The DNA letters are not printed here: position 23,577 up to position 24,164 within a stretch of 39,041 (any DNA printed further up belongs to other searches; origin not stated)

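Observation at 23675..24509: Single Mor/C-family activator with an embedded terminator; the Mu C position is taken by an unrelated protein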

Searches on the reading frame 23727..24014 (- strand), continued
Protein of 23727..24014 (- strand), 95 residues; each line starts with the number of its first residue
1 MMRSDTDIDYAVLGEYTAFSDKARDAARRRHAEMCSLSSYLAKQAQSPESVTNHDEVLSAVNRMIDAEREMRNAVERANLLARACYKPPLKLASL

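Call 67: find_related_loci(query=A3, collection=viral_contigs, flank=3000)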
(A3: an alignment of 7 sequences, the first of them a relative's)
Query A3 (92 aa) in viral_contigs; peptide patterns used: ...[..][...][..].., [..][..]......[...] (x = any residue, [..] = any of these).
130 stretches matched a pattern; 17 encode a relative of the query (tblastn E <= 1e-3); 17 distinct loci.
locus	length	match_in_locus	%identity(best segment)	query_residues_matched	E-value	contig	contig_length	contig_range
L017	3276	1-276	98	1-92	1e-58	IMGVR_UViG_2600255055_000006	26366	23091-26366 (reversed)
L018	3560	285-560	98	1-92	1e-58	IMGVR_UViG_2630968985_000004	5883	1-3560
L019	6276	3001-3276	98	1-92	1e-58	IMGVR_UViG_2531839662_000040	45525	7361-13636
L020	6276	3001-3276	98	1-92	1e-58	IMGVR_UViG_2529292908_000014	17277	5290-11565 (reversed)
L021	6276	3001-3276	98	1-92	1e-58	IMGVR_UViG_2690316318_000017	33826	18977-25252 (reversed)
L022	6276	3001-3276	98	1-92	1e-58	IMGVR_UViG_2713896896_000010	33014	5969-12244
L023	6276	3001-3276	96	1-92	9e-58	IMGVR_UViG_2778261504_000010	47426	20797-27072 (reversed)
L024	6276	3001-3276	93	1-92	9e-57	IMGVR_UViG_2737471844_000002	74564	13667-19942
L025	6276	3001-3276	84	1-92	2e-48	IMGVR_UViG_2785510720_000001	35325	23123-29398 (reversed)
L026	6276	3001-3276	55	1-92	2e-32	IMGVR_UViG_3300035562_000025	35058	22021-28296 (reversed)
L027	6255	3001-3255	47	1-85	4e-23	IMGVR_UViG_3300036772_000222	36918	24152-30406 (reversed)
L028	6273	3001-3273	45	1-91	6e-16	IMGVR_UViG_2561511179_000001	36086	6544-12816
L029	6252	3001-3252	47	1-84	9e-16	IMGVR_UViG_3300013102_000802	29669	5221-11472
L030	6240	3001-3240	47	1-80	6e-15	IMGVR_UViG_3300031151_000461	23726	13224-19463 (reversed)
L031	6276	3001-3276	43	1-90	9e-15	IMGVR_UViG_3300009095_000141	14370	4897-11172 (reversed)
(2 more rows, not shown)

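Call 68: find_related_loci(query=window:23727-24014:-, collection=viral_contigs, flank=3000)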
Query window:23727-24014:- (95 aa) in viral_contigs; peptide patterns used: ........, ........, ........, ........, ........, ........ (x = any residue, [..] = any of these).
14 stretches matched a pattern; 8 encode a relative of the query (tblastn E <= 1e-3); 8 distinct loci.
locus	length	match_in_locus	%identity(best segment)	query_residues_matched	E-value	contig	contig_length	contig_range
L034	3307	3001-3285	100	1-95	1e-61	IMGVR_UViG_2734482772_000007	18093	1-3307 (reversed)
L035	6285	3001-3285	100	1-95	1e-61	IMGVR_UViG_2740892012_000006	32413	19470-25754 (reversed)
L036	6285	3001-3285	99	1-95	3e-61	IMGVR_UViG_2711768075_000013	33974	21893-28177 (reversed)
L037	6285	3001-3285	99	1-95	3e-61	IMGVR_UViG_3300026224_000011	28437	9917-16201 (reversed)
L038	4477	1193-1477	99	1-95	3e-61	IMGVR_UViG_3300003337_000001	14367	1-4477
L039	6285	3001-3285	99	1-95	3e-61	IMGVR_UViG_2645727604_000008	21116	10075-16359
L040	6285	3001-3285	89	1-95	1e-47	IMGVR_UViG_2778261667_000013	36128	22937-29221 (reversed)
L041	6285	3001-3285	87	1-95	3e-46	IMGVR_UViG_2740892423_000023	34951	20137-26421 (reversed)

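Call 81: search_protein_families(library=ncbifam, proteins=[window:23727-24014:-, L007:3-422:+, L012:2983-3429:+, L003:3942-4406:+], max_evalue=0.01)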
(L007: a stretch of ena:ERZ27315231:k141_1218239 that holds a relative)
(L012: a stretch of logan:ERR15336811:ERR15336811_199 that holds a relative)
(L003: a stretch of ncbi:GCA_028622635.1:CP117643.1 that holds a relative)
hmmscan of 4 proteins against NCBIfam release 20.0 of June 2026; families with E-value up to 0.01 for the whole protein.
window:23727-24014:- (95 aa): 0 families

L007:3-422:+ (139 aa): 0 families

L012:2983-3429:+ (148 aa): 0 families

L003:3942-4406:+ (154 aa): 0 families

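Call 82: fold_search(model_id=the predicted structure, library=viral)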
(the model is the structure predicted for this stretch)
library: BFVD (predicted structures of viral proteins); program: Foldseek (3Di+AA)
matches with E <= 10: 967; with E <= 0.001: 0
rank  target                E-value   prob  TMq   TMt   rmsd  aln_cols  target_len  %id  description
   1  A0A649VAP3            7.7e-02  0.84  0.43  0.46   6.1        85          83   18  Uncharacterized protein [Mycobacterium phage Yecey3]
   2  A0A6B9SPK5            8.7e-02  1.00  0.66  0.17   2.3        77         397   14  (no name in the UniProt tables at hand)
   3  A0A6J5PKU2            1.1e-01  1.00  0.66  0.67   2.2        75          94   20  Uncharacterized protein [uncultured Caudovirales phage]
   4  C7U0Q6                1.1e-01  1.00  0.68  0.75   2.1        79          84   10  (no name in the UniProt tables at hand)
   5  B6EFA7                1.3e-01  0.80  0.49  0.36   7.5       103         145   11  Uncharacterized protein [Stygiolobus rod-shaped virus]
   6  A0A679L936            1.4e-01  1.00  0.65  0.47   2.9        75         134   13  (no name in the UniProt tables at hand)
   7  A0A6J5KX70            1.4e-01  0.99  0.66  0.47   4.3        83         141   13  Uncharacterized protein [uncultured Caudovirales phage]
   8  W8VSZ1                1.4e-01  0.82  0.40  0.20   6.2        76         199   13  (no name in the UniProt tables at hand)
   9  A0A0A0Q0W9            1.5e-01  0.99  0.58  0.78   2.2        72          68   15  Uncharacterized protein [Pectobacterium bacteriophage PM2]
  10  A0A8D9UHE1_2          1.8e-01  1.00  0.68  0.06   2.3        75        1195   13  PolyVal ADP-ribosyltransferase [Myoviridae sp. ctjz83]
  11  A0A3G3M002            1.9e-01  0.98  0.56  0.74   2.6        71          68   18  Uncharacterized protein [Microbacterium phage Johann]
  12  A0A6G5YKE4            1.9e-01  0.66  0.33  0.44   7.5        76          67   16  (no name in the UniProt tables at hand)
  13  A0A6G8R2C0            2.0e-01  0.99  0.64  0.66   1.9        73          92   20  Uncharacterized protein [Arthrobacter phage BlueFeather]
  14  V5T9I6                2.0e-01  0.89  0.54  0.39   7.1        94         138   16  Uncharacterized protein [Rubus yellow net virus]
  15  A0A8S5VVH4            2.0e-01  0.41  0.34  0.28   8.9        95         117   17  (no name in the UniProt tables at hand)
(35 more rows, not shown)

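Call 96: search_solved_structures(query=A2, max_evalue=1)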
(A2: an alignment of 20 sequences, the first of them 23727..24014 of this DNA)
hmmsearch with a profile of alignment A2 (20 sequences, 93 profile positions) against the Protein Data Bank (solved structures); distinct sequences matched with E-value up to 1: 7.
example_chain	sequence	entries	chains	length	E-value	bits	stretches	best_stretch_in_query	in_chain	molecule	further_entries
9e6q_AX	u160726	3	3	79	0.027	18.1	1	23-74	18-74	Large ribosomal subunit protein uL29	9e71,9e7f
5cwp_A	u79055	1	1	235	0.029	18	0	15-84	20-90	Designed helical repeat protein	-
6xss_A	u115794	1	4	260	0.15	15.7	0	29-84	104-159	C4_nat_HFuse-7900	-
7aih_BC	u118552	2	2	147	0.33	14.6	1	2-54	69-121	mL96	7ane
6hiv_Bd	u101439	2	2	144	0.43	14.2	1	4-57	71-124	mL96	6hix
5jsb_B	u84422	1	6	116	0.54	13.9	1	15-83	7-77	Mcl-1 inhibitor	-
3kdq_A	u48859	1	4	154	0.86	13.2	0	20-76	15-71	uncharacterized conserved protein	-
